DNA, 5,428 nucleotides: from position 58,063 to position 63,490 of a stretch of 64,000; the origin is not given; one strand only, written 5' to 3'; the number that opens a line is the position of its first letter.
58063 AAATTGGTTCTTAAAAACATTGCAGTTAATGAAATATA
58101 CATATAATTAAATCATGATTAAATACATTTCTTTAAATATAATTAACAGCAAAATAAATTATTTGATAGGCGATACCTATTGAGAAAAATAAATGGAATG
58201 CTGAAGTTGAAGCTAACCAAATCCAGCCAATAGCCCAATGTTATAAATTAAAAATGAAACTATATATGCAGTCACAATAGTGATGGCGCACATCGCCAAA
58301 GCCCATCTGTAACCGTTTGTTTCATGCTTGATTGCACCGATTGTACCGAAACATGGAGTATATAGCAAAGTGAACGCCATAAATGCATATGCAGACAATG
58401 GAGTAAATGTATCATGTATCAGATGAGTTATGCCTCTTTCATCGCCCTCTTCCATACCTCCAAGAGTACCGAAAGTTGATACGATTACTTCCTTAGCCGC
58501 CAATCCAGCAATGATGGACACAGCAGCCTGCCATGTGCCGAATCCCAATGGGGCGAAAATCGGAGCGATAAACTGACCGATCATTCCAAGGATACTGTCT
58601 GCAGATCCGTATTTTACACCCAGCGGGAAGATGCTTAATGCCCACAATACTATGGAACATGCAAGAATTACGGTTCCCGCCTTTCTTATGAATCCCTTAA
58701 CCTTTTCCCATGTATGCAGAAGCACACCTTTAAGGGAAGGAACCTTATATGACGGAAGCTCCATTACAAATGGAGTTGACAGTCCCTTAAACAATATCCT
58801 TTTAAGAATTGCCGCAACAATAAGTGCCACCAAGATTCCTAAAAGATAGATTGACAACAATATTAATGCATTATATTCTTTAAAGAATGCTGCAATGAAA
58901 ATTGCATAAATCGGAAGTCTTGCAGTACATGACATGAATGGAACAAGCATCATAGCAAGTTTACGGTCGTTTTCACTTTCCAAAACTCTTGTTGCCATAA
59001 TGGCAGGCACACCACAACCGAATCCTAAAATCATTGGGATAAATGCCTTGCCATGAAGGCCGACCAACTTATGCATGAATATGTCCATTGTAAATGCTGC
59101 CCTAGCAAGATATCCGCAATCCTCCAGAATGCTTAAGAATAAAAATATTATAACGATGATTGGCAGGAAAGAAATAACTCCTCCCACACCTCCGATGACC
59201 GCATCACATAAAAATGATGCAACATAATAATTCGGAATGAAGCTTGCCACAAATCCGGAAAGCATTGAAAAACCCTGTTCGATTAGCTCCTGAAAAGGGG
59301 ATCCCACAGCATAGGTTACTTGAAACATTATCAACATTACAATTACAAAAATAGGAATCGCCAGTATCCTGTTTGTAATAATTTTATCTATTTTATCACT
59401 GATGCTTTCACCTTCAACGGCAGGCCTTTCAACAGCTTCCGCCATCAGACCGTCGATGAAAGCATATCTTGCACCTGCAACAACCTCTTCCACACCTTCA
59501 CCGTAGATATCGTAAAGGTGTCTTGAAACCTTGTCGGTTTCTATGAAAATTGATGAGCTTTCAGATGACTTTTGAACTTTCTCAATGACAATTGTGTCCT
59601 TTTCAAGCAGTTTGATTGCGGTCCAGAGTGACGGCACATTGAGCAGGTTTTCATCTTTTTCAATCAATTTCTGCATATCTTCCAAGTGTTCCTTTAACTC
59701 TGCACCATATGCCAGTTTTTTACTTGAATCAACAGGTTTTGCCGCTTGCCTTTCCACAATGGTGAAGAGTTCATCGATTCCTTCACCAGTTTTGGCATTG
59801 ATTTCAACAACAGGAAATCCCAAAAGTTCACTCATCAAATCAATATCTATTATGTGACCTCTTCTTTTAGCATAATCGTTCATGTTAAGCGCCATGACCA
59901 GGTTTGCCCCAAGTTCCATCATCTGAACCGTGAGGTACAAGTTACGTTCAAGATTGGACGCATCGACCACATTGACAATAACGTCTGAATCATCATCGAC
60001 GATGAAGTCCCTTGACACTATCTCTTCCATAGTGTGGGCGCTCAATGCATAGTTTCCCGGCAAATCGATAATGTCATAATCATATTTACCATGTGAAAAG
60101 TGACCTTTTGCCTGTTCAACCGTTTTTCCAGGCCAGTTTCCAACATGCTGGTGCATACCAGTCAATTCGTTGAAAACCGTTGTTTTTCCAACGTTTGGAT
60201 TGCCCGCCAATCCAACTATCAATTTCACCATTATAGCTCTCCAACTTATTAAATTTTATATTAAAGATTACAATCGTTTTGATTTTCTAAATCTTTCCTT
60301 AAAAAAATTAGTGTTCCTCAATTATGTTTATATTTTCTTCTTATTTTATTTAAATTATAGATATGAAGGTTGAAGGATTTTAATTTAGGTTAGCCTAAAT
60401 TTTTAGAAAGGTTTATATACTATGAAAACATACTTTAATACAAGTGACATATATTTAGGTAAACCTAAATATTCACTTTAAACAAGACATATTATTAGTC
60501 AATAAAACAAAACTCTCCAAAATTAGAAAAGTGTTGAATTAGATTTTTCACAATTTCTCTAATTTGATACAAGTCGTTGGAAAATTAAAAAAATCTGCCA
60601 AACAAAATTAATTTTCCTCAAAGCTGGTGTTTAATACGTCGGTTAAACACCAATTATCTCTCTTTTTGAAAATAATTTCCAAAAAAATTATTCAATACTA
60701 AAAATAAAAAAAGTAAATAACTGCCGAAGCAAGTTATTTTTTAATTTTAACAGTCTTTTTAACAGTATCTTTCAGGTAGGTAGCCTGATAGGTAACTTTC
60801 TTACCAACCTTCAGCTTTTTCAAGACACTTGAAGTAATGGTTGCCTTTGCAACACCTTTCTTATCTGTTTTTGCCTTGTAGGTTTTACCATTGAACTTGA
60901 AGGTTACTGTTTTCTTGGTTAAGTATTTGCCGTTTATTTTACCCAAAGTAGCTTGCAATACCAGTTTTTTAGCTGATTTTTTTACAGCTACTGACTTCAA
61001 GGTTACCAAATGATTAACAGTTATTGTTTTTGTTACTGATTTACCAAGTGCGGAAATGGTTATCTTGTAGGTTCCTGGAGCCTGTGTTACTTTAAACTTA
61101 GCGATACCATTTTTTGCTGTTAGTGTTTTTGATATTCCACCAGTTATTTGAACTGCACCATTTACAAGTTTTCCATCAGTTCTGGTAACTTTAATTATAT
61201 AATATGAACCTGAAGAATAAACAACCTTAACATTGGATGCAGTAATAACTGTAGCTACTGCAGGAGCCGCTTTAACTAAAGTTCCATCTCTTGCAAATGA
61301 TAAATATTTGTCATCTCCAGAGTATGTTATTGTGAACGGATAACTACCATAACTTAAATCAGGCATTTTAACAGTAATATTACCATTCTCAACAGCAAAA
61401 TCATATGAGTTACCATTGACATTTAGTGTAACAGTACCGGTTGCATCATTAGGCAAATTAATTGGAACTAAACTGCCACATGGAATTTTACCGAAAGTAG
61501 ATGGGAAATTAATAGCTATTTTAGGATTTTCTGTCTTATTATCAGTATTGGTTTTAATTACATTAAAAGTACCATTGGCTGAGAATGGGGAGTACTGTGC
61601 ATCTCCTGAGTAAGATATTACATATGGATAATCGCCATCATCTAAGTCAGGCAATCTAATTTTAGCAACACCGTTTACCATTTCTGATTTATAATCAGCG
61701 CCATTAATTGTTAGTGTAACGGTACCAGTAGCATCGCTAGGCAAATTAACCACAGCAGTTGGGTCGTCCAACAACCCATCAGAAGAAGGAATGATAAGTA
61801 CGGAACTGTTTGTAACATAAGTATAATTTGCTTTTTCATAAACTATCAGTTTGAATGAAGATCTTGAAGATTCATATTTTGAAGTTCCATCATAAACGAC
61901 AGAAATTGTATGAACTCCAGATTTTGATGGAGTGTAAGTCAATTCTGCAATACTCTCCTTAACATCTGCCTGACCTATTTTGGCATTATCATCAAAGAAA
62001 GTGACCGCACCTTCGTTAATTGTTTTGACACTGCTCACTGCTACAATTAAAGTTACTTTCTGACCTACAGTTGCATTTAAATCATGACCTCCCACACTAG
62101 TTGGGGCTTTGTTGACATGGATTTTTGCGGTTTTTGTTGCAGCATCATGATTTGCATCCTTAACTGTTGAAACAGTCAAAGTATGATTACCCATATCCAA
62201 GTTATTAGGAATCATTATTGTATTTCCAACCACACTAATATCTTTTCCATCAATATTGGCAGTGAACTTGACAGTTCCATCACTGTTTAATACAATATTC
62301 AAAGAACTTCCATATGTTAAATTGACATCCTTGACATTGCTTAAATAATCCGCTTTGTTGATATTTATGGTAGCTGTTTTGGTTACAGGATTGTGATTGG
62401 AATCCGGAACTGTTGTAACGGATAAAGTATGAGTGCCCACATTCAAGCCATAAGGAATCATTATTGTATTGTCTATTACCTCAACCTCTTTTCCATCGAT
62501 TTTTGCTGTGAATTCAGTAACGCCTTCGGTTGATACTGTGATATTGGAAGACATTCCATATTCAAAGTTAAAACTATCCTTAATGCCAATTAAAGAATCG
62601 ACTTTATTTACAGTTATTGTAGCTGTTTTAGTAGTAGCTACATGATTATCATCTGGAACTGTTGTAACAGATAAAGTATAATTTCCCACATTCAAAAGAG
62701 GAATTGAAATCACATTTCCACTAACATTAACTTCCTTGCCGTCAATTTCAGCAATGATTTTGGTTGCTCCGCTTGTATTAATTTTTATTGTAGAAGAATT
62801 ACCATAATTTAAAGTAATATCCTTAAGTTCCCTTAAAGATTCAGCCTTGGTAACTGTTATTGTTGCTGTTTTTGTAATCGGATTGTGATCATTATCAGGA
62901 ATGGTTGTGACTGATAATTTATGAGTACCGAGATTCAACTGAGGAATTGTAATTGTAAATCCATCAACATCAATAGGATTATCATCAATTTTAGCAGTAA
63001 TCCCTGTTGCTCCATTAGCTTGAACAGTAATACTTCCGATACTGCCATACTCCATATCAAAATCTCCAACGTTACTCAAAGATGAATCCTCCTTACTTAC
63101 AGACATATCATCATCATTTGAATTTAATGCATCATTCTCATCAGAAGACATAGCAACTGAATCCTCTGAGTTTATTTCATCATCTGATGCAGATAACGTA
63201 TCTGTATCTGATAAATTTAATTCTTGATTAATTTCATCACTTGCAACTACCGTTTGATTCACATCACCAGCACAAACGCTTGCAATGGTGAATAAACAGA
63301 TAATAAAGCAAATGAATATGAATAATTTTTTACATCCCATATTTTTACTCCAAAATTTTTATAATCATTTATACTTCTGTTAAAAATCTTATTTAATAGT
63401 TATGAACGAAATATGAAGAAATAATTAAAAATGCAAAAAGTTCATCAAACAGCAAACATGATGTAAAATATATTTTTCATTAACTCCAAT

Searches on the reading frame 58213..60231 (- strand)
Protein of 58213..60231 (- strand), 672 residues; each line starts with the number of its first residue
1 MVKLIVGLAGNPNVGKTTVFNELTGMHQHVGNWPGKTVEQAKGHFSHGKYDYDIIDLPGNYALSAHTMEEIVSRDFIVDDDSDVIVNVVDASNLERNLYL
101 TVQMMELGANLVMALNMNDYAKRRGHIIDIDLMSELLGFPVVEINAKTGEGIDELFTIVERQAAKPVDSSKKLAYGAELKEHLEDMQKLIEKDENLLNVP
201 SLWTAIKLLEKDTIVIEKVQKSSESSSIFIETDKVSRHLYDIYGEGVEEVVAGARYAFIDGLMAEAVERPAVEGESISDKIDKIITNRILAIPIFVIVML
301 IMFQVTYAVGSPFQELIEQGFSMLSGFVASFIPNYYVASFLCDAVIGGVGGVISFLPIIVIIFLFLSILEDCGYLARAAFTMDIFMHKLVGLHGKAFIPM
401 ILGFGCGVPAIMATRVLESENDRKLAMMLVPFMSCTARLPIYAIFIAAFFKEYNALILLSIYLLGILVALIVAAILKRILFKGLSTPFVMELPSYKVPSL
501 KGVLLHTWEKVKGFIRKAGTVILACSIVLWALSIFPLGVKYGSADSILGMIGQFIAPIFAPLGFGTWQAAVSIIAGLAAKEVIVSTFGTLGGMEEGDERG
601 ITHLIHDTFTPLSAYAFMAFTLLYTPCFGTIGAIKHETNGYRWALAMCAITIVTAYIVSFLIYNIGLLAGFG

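Call 13: search_protein_families(library=pfam, proteins=[window:58213-60231:-])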
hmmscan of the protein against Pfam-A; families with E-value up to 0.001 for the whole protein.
window:58213-60231:- (672 aa): 5 families
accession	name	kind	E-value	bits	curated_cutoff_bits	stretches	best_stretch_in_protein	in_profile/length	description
PF02421.24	FeoB_N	-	1.5e-62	210.2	27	1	6-157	3-154/156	Ferrous iron transport protein B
PF07670.19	Gate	-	3.2e-38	130.8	29.6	2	352-448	1-103/104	Nucleoside recognition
PF07664.17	FeoB_C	-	9.4e-22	76.9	26.6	1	458-510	1-54/54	Ferrous iron transport protein B C terminus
PF01926.29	MMR_HSR1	-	1.8e-18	67.1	21.9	1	6-97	2-92/113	50S ribosome-binding GTPase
PF17910.6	FeoB_Cyto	-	4.9e-17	62.6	23.4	1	175-267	1-89/90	FeoB cytosolic helical domain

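Call 17: find_related_loci(query=window:58213-60231:-, collection=genome_contigs, flank=10000)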
Query window:58213-60231:- (672 aa) in genome_contigs; peptide patterns used: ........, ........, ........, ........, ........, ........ (x = any residue, [..] = any of these).
135 stretches matched a pattern; 93 encode a relative of the query (tblastn E <= 1e-3); the best 80 are kept; 76 distinct loci.
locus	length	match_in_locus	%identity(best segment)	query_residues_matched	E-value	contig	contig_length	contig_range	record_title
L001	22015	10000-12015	95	1-672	0e+0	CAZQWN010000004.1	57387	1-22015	MAG TPA_asm: uncultured Methanobrevibacter sp. isolate SRP315200_co1_967 genome assembly, contig: NODE_473_length_57387_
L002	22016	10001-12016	89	1-672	0e+0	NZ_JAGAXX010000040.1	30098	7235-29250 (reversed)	MAG: Methanobrevibacter sp. isolate RGIG8874 Water_deer_Omasum-4__c98598, whole genome shotgun sequence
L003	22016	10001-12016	89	1-672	0e+0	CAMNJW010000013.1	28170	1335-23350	MAG: uncultured Methanobrevibacter sp. isolate SRR873597_bin.84_metaWRAP_v1.3_MAG genome assembly, contig: NODE.3484_len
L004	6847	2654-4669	92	1-672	0e+0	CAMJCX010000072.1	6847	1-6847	MAG: uncultured Methanobrevibacter sp. isolate SRR12081300_bin.41_metaWRAP_v1.3_MAG genome assembly, contig: ERZ12289770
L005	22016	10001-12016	88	1-672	0e+0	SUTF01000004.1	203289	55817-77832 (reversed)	MAG: Methanobrevibacter millerae isolate SIG13 NODE_12_length_203289_cov_84.239641, whole genome shotgun sequence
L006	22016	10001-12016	84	1-672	0e+0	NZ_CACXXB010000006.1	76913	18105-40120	MAG: uncultured Methanobrevibacter sp. isolate RUG11674, whole genome shotgun sequence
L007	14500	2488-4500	79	1-671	0e+0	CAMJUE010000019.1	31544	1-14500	MAG: uncultured Methanobrevibacter sp. isolate SRR12081294_bin.36_metaWRAP_v1.3_MAG genome assembly, contig: ERZ12289768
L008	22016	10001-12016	80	1-672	0e+0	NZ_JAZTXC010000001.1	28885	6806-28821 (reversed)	MAG: Methanobrevibacter sp. isolate T1900045331_YK20190020.MAGScoT_cleanbin_000025 SGB_6527_k141_1795909, whole genome s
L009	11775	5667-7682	79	1-672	0e+0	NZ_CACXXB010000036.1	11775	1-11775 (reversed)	MAG: uncultured Methanobrevibacter sp. isolate RUG11674, whole genome shotgun sequence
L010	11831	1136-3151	79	1-672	0e+0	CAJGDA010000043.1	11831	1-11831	uncultured Methanobrevibacter sp. isolate MAG32 genome assembly, contig: k141_9392407_length_11831_cov_52.1596, whole ge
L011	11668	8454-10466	75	1-671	0e+0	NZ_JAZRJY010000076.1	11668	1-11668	MAG: Methanobrevibacter sp. isolate T1900045455_YK20190146.MAGScoT_cleanbin_000001 SGB_7186_k141_1797198, whole genome s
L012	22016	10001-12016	76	1-672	0e+0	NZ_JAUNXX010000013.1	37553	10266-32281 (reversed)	MAG: Methanobrevibacter sp. isolate S6M_St_15 NODE_15_length_37553_cov_9.372607, whole genome shotgun sequence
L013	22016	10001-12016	76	1-672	0e+0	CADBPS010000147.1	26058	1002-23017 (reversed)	uncultured Methanobrevibacter sp. isolate RUG14185 genome assembly, contig: RUG14185_asm_147, whole genome shotgun seque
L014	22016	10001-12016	74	1-672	0e+0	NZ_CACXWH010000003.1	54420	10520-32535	MAG: uncultured Methanobrevibacter sp. isolate RUG11657, whole genome shotgun sequence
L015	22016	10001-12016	73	1-672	0e+0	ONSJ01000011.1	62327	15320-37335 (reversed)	uncultured Methanobrevibacter sp. isolate RUG593 genome assembly, contig: scaffold_353, whole genome shotgun sequence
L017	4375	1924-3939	74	1-672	0e+0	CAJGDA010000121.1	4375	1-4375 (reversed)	uncultured Methanobrevibacter sp. isolate MAG32 genome assembly, contig: k141_1355690_length_4375_cov_41.6301, whole gen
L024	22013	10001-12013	70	1-672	0e+0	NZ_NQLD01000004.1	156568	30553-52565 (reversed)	Methanobrevibacter intestini strain WWM1085 Contig_5, whole genome shotgun sequence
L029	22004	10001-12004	63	1-670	0e+0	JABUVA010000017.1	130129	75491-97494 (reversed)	MAG: Methanobrevibacter sp. isolate MAG79 scaffold17_size130129, whole genome shotgun sequence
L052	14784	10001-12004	62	1-672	0e+0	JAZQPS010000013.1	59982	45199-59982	MAG: Methanobrevibacter sp. isolate T1900045239_TH20190009.MAGScoT_cleanbin_000001 SGB_5500_k141_234695, whole genome sh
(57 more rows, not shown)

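Call 55: search_protein_families(library=pfam, proteins=[L017:907-1395:+, L015:1604-2320:+, L017:382-852:-], max_evalue=0.01)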
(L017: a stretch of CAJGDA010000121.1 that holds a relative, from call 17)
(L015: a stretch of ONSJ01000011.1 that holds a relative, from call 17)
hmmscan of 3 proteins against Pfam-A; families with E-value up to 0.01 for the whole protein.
L017:907-1395:+ (162 aa): 2 families
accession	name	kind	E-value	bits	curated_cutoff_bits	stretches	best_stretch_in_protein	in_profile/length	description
PF12863.12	DUF3821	-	0.0047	17.4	23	1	27-104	129-201/204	Domain of unknown function (DUF3821)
PF16640.11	Big_3_5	-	0.006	17.6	35.5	0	70-115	47-85/88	Bacterial Ig-like domain (group 3)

L015:1604-2320:+ (238 aa): 1 family
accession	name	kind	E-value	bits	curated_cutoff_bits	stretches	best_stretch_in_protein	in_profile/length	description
PF13196.11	DUF4012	-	3.4e-26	92.9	28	1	37-172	1-142/144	Protein of unknown function (DUF4012)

L017:382-852:- (156 aa): 10 families
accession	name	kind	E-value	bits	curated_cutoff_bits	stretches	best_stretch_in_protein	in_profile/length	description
PF12802.13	MarR_2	-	1.7e-13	50.9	27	1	41-99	2-61/61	MarR family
PF01047.28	MarR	-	1.2e-10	41.5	24.6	1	44-99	3-58/59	MarR family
PF13463.12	HTH_27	-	8.5e-06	26.4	22.2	1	62-108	22-68/68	Winged helix DNA-binding domain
PF13545.12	HTH_Crp_2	-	1.3e-05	25.5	27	1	58-90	22-55/70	Crp-like helix-turn-helix domain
PF25213.1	HVO_A0261_N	-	0.00013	22.2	35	1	58-104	24-65/86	HVO_A0261 N-terminal domain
PF13412.12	HTH_24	-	0.00025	21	21.9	1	58-89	17-48/48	Winged helix-turn-helix DNA-binding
PF13551.12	HTH_29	-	0.00043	20.8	28.1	1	57-88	10-45/64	Winged helix-turn helix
PF00325.26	Crp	-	0.0016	18.5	21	1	63-88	7-32/32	Bacterial regulatory proteins, crp family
PF22381.2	Staph_reg_Sar_Rot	-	0.0027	18.2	27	1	37-111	7-81/85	Transcriptional regulator SarA/Rot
PF01978.25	TrmB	-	0.0033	17.7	25.6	0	55-101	19-63/68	Sugar-specific transcriptional regulator TrmB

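Call 74: search_protein_families(library=pfam, proteins=[L005:12104-12883:-, L015:17985-18347:+, L015:17690-17869:-, L029:12138-12371:+, L029:12378-12566:+, L024:12501-12710:+, L024:8357-8470:-, L015:16911-17681:-, L052:1601-1945:+, L029:8979-9485:-], max_evalue=0.01)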
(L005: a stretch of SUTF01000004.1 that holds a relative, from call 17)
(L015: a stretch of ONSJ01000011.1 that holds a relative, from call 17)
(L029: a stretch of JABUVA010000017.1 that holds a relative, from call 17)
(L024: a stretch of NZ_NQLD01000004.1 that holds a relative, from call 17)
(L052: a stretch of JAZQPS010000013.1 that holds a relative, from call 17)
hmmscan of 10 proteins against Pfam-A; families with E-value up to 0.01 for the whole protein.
L005:12104-12883:- (259 aa): 1 family
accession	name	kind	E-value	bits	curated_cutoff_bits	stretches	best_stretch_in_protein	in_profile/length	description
PF04072.20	LCM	-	1.8e-09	38.2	22.3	1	14-168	5-186/187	Leucine carboxyl methyltransferase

L015:17985-18347:+ (120 aa): 1 family
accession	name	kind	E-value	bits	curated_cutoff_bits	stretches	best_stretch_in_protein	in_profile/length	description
PF00664.28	ABC_membrane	-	0.0086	16.2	28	0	16-63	120-167/274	ABC transporter transmembrane region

L015:17690-17869:- (59 aa): 14 families
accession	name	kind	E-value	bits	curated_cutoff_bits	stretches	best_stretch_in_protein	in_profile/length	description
PF00037.32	Fer4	-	4.4e-12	45.7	21.1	1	34-57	1-24/24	4Fe-4S binding domain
PF12837.12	Fer4_6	-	1.1e-11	44.5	25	1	34-56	2-24/24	4Fe-4S binding domain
PF12838.12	Fer4_7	-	3.5e-09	37.4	27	1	12-55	2-52/52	4Fe-4S dicluster domain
PF13237.11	Fer4_10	-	9.9e-09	35.4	25.5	1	34-56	2-26/53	4Fe-4S dicluster domain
PF13484.11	Fer4_16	-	2e-08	35.3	30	1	40-58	1-19/66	4Fe-4S double cluster binding domain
PF14697.11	Fer4_21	-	6.5e-07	29.8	35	1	7-54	3-55/59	4Fe-4S dicluster domain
PF13187.11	Fer4_9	-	8.8e-07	29.3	27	1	12-55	2-51/52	4Fe-4S dicluster domain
PF12797.12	Fer4_2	-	1.1e-06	28.6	24.5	1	34-53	3-22/22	4Fe-4S binding domain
PF25160.1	LdpA_Fe-S-bd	-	3.7e-05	23.8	27.6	1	17-56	8-43/49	LdpA Fe-S cluster-binding domain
PF12800.12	Fer4_4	-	3.9e-05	24.1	24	1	39-54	2-17/17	4Fe-4S binding domain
PF12798.12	Fer4_3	-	0.00024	22.2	27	1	41-55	1-15/15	4Fe-4S binding domain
PF13534.11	Fer4_17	-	0.00086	20.2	22.2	1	40-57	1-18/61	4Fe-4S dicluster domain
PF13183.11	Fer4_8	-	0.003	18.5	27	1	39-54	52-67/68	4Fe-4S dicluster domain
PF13459.11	Fer4_15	-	0.004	18.3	22.4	0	34-52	1-19/66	4Fe-4S single cluster domain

L029:12138-12371:+ (77 aa): 1 family
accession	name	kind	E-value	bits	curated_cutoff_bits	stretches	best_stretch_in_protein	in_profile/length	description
PF04023.20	FeoA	-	1.3e-21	76.9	23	1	5-77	2-73/74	FeoA domain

L029:12378-12566:+ (62 aa): 1 family
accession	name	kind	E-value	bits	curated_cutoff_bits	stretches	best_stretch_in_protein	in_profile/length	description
PF07191.17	Zn_ribbon_6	-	0.0016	18.9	25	1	2-37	2-36/67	Double zinc ribbon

L024:12501-12710:+ (69 aa): 1 family
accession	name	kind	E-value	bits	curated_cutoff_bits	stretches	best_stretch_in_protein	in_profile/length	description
PF23470.1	Zn_ribbon_PF0610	-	0.0022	18.1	26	0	5-26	3-24/39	PF0610 rubredoxin-like zinc beta-ribbon domain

L024:8357-8470:- (37 aa): 0 families

L015:16911-17681:- (256 aa): 2 families
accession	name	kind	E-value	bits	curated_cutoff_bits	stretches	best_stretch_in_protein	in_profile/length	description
PF11495.14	Regulator_TrmB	-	0.0026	17.5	22.2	1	57-108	162-214/233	Archaeal transcriptional regulator TrmB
PF06480.20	FtsH_ext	-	0.0077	16.9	25.5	0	10-92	4-85/103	FtsH Extracellular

L052:1601-1945:+ (114 aa): 1 family
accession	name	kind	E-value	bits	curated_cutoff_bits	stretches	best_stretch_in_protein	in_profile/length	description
PF01970.21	TctA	-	5.1e-24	85.1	28.9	1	6-105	2-98/423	Tripartite tricarboxylate transporter TctA family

L029:8979-9485:- (168 aa): 0 families

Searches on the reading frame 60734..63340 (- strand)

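Call 13: search_protein_families(library=pfam, proteins=[window:60734-63340:-])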
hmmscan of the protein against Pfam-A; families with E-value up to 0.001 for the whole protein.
window:60734-63340:- (868 aa): 2 families
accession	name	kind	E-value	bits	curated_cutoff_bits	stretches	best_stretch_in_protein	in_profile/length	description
PF16640.11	Big_3_5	-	7.4e-37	126.2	35.5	3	422-495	7-81/88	Bacterial Ig-like domain (group 3)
PF21226.3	MalQ_N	-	4.1e-07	30.7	24.1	0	365-395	51-81/91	MalQ N-terminal beta sandwich domain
